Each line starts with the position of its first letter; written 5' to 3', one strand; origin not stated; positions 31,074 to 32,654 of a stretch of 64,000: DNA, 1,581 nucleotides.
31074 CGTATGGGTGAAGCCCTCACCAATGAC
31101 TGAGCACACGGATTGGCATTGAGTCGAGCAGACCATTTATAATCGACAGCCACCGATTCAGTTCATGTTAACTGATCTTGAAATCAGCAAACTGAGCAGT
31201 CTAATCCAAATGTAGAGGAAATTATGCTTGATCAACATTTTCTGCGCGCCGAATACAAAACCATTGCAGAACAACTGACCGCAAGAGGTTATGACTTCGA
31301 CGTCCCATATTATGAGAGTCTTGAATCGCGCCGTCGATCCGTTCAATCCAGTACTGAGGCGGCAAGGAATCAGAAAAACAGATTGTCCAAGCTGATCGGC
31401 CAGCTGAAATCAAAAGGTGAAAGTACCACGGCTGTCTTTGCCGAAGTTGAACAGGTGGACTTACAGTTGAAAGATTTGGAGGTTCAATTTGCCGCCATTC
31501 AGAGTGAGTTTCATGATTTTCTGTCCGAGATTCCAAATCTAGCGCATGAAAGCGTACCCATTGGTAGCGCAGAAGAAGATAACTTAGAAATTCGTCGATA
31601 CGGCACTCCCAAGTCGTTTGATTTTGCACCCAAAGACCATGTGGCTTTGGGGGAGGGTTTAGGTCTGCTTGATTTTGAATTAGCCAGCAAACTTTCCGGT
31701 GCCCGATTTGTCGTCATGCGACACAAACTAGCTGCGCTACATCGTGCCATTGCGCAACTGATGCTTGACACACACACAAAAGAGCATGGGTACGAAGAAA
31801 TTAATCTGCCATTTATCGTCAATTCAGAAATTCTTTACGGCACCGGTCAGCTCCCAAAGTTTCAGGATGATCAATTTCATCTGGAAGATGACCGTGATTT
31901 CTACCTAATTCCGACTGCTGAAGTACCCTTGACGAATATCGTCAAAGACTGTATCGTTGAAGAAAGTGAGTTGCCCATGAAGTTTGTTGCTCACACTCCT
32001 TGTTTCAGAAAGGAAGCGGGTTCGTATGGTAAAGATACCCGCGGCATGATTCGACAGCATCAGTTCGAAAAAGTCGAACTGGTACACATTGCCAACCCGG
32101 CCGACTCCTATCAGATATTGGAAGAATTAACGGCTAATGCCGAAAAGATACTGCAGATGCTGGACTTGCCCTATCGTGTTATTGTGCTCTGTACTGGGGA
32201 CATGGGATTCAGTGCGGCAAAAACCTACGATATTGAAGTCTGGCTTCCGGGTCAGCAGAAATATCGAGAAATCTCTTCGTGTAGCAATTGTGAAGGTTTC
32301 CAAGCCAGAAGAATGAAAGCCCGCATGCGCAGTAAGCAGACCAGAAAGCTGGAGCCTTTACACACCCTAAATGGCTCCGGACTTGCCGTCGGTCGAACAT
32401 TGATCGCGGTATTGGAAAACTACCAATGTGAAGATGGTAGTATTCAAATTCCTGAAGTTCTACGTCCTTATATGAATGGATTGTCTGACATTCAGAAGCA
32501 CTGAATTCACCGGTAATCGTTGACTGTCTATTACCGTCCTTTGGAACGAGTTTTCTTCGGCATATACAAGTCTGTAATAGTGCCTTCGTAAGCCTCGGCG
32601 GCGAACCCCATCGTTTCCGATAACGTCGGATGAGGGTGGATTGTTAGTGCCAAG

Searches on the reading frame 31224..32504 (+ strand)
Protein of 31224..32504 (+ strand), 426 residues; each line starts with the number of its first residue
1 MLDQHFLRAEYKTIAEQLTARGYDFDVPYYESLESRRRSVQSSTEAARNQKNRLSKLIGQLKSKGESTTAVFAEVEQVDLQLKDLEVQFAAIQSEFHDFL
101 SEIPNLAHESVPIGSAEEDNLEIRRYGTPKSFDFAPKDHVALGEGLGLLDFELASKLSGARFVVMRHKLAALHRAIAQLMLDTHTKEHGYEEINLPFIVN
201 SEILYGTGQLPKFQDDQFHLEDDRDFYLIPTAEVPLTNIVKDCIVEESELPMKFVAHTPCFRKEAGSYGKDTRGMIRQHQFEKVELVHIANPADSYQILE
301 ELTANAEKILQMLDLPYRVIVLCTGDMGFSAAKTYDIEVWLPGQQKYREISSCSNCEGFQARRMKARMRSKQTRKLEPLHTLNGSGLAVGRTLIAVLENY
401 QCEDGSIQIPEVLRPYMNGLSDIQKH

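Call 11: search_protein_families(library=pfam, proteins=[window:31224-32504:+], max_evalue=0.0001)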
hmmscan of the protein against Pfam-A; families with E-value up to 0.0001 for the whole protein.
window:31224-32504:+ (426 aa): 2 families
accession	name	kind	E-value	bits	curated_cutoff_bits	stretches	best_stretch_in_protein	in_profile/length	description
PF00587.30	tRNA-synt_2b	-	2.5e-43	148.7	29.3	1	220-400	3-179/179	tRNA synthetase class II core domain (G, H, P, S and T)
PF02403.27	Seryl_tRNA_N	-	7.2e-23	81.3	28.2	1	1-106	1-107/108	Seryl-tRNA synthetase N-terminal domain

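Call 15: find_encoding_contigs(protein=window:31224-32504:+, flank=1000, max_places=5)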
Protein window:31224-32504:+ (426 aa): no gene with exactly this product is on record in the collection.

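Call 18: find_homologous_proteins(query=window:31224-32501:+, max_evalue=1e-100)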
Query window:31224-32501:+ (426 aa): 7994 proteins with E <= 1e-100 among 8000 candidates; the best 120 are listed.
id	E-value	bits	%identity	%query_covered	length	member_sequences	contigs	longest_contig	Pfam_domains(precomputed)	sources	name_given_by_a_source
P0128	5.2e-284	959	100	100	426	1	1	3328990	PF00587.31,PF02403.28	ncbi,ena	-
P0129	6.6e-237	804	83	100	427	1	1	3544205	PF00587.31,PF02403.28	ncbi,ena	-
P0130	4.0e-235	799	83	99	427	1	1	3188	PF00587.31,PF02403.28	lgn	-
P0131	9.7e-234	794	82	99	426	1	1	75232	PF00587.31,PF02403.28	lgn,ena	-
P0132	1.1e-233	794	81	99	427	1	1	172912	PF00587.31,PF02403.28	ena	-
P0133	2.0e-233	793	81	99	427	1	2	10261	PF00587.31,PF02403.28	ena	-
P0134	2.4e-233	793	81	99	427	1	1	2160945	PF00587.31,PF02403.28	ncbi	-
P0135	1.4e-232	790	81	99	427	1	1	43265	PF00587.31,PF02403.28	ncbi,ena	-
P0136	1.4e-232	790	81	99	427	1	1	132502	PF00587.31,PF02403.28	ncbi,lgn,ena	-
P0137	1.8e-232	790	81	99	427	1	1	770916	PF00587.31,PF02403.28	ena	-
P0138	1.8e-232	790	80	99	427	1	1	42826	PF00587.31,PF02403.28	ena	-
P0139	3.6e-232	789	80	99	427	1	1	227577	PF00587.31,PF02403.28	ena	-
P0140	7.4e-232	788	81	99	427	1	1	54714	PF00587.31,PF02403.28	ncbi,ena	-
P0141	2.2e-231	786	80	99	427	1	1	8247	PF00587.31,PF02403.28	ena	-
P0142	3.2e-231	786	81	99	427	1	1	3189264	PF00587.31,PF02403.28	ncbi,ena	-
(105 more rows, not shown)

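Call 22: find_encoding_contigs(protein=P0128, flank=10000, max_places=3)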
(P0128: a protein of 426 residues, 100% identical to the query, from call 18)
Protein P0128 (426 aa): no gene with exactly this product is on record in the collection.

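Call 23: find_encoding_contigs(protein=P0129, flank=10000, max_places=3)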
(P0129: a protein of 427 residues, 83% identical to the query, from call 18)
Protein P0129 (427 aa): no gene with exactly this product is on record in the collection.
